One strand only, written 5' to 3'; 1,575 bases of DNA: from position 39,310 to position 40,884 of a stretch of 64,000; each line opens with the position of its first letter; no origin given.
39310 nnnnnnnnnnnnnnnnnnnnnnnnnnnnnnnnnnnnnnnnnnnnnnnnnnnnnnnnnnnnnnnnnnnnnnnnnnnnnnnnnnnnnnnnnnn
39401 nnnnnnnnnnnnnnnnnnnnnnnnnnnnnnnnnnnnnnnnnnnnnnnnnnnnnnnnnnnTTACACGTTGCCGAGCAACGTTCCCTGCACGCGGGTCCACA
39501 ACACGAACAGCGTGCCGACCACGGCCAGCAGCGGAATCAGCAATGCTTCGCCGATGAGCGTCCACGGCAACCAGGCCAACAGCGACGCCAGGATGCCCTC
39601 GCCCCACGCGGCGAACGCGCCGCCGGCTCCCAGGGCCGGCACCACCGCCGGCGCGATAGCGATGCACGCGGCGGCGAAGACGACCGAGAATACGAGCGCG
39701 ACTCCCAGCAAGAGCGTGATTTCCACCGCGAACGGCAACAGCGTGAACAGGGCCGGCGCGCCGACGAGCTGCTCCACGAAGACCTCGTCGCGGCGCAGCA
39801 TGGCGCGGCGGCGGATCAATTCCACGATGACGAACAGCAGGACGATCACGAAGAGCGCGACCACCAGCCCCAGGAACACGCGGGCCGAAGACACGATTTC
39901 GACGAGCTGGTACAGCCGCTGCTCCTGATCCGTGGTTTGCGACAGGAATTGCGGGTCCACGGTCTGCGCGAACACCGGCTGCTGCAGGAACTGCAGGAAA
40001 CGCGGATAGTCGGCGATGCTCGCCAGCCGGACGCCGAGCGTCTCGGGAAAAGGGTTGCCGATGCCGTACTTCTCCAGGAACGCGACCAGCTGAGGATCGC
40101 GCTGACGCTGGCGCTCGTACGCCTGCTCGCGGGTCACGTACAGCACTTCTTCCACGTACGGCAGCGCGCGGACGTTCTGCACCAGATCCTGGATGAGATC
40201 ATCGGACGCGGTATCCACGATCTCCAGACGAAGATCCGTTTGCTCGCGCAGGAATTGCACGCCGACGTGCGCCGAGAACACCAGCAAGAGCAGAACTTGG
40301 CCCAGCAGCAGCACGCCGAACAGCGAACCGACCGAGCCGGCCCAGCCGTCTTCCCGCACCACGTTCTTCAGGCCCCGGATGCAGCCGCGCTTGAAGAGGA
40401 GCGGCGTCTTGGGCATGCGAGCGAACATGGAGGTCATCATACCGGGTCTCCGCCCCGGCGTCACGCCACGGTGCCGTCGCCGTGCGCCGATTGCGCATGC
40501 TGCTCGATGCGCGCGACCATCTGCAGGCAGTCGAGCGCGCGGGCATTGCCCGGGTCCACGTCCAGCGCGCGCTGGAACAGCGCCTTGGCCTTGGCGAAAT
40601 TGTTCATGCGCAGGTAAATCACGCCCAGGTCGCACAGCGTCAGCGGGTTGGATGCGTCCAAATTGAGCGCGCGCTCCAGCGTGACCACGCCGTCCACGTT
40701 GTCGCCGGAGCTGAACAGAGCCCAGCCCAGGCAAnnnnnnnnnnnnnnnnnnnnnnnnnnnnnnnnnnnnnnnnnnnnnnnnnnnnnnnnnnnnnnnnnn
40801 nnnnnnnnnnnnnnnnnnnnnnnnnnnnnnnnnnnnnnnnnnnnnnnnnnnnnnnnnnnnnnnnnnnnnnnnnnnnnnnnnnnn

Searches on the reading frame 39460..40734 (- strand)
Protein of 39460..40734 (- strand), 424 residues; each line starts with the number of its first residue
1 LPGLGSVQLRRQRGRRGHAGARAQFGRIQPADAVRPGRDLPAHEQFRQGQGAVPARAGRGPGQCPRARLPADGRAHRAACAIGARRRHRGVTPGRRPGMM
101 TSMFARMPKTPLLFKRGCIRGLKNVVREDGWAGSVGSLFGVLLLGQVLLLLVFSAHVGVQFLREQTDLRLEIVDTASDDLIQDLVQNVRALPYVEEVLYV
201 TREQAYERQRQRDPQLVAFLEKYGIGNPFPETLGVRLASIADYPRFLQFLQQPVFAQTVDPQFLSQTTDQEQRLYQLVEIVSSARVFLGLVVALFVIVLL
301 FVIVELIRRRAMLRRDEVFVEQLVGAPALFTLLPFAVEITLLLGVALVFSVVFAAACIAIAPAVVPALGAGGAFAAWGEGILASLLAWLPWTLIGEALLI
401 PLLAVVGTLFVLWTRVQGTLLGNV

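Call 39: search_protein_families(library=pfam, proteins=[window:39460-40734:-], max_evalue=0.001)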
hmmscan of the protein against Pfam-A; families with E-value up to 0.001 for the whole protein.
window:39460-40734:- (424 aa): 1 family
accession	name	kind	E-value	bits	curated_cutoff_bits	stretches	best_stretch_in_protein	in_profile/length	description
PF18075.7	FtsX_ECD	-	1.1e-08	36.1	23.5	1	173-250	8-87/96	FtsX extracellular domain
